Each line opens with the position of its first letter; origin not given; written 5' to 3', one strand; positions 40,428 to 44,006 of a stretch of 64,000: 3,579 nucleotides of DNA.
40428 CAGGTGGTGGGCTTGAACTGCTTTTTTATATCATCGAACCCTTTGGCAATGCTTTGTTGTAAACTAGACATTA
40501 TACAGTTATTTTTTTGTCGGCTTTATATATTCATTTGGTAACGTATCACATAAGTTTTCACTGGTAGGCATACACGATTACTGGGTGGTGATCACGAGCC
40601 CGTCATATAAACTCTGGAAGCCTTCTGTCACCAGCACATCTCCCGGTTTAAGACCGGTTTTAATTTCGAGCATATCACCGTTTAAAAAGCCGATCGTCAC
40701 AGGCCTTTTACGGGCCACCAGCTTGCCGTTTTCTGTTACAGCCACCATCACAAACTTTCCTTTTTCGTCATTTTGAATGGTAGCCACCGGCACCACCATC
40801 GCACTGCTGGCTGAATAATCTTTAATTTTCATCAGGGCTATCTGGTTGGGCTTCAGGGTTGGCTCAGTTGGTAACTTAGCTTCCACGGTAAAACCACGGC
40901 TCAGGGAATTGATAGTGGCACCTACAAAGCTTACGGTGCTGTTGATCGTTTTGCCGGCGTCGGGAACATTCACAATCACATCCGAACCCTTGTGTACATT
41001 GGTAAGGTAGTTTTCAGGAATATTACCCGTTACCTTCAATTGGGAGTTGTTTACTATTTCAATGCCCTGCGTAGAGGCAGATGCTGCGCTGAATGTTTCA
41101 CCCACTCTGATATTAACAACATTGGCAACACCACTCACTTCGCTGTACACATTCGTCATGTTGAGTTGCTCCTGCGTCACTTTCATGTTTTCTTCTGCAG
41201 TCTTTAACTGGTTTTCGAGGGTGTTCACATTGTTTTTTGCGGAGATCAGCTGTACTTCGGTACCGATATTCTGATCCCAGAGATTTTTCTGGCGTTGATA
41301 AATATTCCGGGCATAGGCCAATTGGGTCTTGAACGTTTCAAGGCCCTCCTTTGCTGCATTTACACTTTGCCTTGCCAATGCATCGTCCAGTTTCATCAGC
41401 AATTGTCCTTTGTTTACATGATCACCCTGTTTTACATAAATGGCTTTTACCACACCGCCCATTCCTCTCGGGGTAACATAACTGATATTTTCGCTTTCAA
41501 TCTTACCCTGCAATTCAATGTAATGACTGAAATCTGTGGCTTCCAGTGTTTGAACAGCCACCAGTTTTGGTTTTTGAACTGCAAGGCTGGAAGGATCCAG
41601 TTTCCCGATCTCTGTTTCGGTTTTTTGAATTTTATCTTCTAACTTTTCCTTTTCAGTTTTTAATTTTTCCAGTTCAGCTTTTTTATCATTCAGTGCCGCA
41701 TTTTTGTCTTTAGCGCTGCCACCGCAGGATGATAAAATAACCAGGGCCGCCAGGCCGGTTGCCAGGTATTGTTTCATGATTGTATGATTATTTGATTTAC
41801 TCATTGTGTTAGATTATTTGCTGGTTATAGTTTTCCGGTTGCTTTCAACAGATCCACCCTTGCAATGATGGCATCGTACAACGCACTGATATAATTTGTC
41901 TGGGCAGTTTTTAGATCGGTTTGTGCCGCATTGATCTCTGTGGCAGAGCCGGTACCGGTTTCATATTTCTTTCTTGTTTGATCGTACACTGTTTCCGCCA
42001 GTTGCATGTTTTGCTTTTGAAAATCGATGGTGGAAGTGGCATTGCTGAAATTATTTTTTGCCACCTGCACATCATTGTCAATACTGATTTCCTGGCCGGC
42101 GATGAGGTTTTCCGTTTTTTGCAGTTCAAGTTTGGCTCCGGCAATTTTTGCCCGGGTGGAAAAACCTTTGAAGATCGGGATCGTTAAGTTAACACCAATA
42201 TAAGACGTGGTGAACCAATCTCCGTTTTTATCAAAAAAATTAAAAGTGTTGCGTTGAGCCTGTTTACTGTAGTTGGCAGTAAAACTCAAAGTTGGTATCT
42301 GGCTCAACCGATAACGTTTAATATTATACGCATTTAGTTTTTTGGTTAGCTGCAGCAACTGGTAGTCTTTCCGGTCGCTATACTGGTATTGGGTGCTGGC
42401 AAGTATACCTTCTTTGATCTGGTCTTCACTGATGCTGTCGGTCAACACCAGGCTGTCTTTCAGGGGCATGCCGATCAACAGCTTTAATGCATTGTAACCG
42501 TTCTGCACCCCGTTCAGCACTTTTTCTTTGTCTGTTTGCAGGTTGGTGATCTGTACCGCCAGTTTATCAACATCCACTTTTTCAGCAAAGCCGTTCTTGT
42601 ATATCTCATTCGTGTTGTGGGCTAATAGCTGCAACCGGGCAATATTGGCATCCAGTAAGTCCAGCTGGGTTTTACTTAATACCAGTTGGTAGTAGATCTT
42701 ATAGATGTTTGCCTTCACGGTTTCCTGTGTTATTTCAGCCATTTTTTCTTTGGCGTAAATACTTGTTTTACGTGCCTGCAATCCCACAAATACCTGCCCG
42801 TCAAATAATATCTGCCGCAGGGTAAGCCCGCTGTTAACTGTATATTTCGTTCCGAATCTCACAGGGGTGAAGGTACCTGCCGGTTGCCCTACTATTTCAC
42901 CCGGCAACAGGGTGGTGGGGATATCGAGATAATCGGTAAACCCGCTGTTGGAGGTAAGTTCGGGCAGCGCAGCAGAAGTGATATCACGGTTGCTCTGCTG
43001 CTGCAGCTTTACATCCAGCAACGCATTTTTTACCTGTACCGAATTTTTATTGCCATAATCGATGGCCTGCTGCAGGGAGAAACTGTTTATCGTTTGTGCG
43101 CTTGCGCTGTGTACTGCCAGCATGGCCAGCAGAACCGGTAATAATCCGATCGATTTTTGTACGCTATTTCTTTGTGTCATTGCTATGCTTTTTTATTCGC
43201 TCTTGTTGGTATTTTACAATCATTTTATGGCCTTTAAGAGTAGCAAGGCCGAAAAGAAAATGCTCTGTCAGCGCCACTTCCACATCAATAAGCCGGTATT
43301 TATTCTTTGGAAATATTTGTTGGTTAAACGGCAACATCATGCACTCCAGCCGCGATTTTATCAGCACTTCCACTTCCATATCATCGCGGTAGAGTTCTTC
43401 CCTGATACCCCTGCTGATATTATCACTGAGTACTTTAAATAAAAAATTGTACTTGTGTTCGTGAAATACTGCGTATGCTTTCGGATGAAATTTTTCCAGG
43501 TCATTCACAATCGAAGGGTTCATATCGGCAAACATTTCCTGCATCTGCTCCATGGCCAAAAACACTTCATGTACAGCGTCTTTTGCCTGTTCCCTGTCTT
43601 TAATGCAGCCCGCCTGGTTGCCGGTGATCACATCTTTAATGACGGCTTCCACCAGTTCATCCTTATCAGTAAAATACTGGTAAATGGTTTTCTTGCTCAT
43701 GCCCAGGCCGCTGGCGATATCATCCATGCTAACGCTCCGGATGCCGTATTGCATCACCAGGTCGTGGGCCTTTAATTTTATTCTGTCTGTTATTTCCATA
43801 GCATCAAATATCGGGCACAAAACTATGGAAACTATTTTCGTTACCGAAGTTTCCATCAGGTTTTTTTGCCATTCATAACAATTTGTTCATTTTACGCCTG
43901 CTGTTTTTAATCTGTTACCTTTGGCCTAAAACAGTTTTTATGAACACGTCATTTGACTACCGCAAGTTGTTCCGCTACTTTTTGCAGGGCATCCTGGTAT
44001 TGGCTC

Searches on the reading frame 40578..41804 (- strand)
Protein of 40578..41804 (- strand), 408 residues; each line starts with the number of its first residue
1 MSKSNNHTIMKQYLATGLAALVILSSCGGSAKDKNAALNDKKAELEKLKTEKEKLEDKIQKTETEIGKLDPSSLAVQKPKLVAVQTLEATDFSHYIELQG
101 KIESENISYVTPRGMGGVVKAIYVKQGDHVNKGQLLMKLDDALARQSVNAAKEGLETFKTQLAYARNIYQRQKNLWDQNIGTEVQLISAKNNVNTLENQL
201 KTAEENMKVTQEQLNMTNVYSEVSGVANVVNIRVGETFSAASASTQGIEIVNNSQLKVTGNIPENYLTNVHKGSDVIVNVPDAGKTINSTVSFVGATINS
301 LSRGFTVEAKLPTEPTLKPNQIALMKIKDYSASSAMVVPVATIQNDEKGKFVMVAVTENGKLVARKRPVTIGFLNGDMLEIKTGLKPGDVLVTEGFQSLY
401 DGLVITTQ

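Call 5: search_protein_families(library=pfam, proteins=[window:40578-41804:-])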
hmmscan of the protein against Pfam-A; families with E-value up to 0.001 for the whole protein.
window:40578-41804:- (408 aa): 3 families
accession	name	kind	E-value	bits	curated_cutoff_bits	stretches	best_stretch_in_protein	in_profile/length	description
PF16576.10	HlyD_D23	-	1.3e-15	57.7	30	1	93-323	3-214/214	Barrel-sandwich domain of CusB or HlyD membrane-fusion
PF13437.12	HlyD_3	-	2.7e-10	41.3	22.2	1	219-319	2-105/106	HlyD family secretion protein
PF13533.13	Biotin_lipoyl_2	-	1.9e-08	34.3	29.8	1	116-140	8-32/32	Biotin-lipoyl like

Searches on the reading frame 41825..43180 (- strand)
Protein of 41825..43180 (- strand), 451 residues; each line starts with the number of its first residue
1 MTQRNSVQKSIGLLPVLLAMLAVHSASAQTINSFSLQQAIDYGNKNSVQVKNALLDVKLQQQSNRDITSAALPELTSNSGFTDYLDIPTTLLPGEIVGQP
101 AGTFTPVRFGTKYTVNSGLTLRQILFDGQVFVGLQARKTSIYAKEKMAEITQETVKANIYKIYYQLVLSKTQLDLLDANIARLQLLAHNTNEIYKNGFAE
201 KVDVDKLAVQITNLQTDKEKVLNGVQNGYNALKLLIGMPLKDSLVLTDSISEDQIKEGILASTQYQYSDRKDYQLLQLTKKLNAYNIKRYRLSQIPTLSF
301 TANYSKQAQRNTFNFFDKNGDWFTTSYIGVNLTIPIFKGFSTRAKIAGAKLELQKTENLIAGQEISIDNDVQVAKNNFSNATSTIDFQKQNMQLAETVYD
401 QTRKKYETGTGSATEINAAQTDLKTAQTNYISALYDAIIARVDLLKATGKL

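Call 5: search_protein_families(library=pfam, proteins=[window:41825-43180:-])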
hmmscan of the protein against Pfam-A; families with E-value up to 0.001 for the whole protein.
window:41825-43180:- (451 aa): 1 family
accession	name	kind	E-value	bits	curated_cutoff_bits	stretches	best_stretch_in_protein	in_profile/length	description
PF02321.23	OEP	-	4.7e-48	163.9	22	2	267-449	9-187/187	Outer membrane efflux protein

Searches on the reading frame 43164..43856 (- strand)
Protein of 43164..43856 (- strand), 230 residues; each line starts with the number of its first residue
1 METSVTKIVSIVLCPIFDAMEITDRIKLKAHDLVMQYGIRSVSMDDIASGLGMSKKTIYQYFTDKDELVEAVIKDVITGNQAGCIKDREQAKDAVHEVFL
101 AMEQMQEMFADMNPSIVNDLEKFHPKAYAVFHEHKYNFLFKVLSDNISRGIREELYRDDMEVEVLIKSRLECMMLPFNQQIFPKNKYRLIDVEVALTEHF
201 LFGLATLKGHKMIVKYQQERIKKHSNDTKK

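Call 5: search_protein_families(library=pfam, proteins=[window:43164-43856:-])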
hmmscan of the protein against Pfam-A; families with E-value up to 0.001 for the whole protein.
window:43164-43856:- (230 aa): 1 family
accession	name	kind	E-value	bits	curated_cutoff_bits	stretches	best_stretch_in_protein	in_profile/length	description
PF00440.29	TetR_N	-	5.4e-13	48.9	24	1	30-72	5-47/47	Bacterial regulatory proteins, tetR family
